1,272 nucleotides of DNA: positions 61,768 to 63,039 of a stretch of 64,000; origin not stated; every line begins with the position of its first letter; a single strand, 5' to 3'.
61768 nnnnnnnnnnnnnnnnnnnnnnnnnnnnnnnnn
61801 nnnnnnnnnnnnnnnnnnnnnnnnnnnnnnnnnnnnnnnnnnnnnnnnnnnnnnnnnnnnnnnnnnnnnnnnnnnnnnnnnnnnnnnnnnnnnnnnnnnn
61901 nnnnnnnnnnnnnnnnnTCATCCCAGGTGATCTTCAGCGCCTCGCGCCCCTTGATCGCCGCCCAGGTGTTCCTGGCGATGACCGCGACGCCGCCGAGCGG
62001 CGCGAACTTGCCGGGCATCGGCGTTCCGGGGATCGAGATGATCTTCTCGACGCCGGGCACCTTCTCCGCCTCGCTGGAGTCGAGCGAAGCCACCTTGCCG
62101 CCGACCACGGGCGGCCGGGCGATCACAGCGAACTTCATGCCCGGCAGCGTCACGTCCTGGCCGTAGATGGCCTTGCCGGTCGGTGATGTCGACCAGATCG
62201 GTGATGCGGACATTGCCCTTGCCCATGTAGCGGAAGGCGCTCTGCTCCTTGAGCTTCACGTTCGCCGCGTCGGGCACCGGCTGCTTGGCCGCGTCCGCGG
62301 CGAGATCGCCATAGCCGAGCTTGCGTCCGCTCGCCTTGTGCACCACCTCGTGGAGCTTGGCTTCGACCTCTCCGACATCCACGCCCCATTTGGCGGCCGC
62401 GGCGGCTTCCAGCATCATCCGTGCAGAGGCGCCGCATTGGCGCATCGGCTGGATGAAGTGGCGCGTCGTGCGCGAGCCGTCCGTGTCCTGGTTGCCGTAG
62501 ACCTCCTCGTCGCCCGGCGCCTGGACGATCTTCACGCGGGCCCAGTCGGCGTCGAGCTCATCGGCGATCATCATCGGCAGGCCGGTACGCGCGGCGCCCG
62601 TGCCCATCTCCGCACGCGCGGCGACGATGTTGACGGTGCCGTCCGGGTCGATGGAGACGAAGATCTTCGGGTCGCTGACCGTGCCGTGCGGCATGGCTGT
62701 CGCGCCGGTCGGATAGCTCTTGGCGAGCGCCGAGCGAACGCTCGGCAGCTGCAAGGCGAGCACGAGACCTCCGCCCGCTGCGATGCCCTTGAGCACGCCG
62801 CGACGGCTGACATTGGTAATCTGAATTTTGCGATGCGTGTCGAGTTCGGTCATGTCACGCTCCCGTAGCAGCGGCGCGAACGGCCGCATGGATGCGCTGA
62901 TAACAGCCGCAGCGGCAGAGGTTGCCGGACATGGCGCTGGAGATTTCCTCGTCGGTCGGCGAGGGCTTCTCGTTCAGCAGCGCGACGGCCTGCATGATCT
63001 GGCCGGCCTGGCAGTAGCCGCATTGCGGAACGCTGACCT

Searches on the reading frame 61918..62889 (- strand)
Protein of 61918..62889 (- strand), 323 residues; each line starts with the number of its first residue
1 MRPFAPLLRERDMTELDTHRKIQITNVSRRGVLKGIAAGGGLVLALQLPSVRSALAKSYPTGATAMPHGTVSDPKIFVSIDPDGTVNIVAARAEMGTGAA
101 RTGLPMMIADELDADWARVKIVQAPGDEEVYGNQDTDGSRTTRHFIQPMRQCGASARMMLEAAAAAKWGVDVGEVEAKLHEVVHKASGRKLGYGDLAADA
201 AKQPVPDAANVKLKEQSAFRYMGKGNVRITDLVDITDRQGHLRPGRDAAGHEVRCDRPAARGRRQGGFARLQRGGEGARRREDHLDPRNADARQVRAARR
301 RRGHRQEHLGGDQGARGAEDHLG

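Call 66: search_protein_families(library=pfam, proteins=[window:61918-62889:-], max_evalue=0.00001)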
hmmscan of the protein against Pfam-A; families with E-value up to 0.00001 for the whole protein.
window:61918-62889:- (323 aa): 1 family
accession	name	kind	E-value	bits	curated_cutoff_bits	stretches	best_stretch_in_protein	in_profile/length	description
PF20256.3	MoCoBD_2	-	8.7e-14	52.1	27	1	75-219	49-183/283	Molybdopterin cofactor-binding domain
